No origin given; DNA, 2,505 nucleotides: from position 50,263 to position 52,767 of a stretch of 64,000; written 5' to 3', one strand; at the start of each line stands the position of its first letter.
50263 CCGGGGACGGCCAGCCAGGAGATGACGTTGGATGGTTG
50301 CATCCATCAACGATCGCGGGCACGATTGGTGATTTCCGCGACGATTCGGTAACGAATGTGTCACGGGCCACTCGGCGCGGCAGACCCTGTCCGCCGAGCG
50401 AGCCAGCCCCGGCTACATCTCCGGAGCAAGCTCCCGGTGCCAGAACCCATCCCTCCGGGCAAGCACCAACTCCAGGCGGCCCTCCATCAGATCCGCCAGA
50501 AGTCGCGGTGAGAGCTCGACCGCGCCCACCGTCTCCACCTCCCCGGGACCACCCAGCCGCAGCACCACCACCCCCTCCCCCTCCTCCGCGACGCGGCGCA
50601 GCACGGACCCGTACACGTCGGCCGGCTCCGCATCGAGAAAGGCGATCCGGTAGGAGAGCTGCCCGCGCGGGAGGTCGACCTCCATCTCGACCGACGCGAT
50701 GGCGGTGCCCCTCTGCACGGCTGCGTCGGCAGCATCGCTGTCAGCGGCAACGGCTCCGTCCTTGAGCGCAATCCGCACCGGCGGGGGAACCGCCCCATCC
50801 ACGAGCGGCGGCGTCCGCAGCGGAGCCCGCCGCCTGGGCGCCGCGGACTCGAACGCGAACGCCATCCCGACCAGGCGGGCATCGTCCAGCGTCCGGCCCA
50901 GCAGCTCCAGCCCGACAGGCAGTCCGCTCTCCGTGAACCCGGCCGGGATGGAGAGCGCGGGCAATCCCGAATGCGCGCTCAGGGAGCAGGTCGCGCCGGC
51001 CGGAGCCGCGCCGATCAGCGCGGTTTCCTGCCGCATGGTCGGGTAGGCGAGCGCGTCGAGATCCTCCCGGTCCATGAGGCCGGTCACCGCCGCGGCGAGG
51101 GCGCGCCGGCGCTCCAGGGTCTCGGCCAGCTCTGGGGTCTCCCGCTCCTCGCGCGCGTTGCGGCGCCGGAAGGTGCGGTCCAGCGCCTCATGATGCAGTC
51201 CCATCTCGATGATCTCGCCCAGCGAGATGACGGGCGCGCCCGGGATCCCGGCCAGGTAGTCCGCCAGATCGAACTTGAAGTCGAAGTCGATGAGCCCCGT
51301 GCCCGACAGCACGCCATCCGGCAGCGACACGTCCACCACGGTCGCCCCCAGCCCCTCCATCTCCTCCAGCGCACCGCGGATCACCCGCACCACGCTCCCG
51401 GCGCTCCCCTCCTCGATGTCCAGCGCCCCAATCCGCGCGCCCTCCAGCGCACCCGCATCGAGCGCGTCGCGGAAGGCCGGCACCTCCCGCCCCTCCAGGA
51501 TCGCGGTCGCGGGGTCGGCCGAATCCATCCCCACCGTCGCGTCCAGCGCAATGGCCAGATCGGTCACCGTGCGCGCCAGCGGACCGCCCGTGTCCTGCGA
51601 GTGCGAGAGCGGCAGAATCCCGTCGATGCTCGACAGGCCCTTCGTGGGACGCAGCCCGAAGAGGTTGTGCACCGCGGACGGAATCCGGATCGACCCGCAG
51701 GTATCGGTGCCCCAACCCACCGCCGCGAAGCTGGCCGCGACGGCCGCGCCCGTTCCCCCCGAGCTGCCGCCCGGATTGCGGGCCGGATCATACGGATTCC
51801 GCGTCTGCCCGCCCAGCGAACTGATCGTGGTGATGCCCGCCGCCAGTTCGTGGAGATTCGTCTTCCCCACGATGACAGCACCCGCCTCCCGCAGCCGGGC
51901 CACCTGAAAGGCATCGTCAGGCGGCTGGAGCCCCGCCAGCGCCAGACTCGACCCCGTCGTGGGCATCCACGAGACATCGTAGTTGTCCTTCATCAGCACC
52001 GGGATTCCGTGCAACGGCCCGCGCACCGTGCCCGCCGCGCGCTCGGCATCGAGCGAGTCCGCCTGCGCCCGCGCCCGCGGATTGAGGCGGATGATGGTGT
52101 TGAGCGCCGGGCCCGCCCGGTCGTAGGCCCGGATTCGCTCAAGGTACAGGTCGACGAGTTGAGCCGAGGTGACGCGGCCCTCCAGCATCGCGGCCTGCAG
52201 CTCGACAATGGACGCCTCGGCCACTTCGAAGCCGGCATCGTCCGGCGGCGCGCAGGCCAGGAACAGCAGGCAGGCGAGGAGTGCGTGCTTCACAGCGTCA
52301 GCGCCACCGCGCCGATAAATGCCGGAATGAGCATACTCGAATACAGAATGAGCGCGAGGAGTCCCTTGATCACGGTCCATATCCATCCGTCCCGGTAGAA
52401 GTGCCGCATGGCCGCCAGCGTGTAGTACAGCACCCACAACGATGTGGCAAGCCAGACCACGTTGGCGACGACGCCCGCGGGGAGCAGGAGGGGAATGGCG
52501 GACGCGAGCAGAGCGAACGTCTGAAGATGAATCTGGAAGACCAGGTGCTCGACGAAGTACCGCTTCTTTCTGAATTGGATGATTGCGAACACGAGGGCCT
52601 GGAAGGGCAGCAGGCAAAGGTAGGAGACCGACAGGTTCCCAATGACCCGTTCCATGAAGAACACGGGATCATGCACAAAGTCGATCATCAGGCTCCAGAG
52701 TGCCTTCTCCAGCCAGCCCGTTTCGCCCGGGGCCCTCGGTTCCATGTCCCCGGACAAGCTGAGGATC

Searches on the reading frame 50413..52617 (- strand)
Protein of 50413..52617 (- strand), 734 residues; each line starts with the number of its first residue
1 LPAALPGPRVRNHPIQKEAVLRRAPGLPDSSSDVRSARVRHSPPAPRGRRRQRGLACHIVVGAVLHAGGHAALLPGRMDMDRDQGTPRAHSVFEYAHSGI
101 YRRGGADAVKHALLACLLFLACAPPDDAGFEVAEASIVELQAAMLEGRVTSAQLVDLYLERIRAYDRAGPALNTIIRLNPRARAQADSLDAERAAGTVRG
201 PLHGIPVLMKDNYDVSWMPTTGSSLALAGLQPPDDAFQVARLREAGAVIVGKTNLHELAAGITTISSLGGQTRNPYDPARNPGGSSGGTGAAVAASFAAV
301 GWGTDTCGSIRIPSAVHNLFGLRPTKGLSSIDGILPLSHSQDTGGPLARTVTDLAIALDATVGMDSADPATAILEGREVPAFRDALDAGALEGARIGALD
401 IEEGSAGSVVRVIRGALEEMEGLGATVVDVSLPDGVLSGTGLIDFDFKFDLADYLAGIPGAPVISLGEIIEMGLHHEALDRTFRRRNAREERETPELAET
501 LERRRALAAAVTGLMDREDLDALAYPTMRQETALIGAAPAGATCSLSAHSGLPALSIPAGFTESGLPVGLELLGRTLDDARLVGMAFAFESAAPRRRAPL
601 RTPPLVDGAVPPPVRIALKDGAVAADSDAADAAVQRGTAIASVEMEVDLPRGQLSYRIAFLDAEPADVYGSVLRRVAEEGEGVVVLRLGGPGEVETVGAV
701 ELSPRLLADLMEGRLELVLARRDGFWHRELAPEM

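Call 13: search_protein_families(library=pfam, proteins=[window:50413-52617:-], max_evalue=0.001)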
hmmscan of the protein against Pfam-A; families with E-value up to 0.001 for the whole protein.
window:50413-52617:- (734 aa): 1 family
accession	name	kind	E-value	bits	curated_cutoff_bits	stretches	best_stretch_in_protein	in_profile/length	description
PF01425.27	Amidase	-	1.5e-92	311.4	27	1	154-582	2-444/445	Amidase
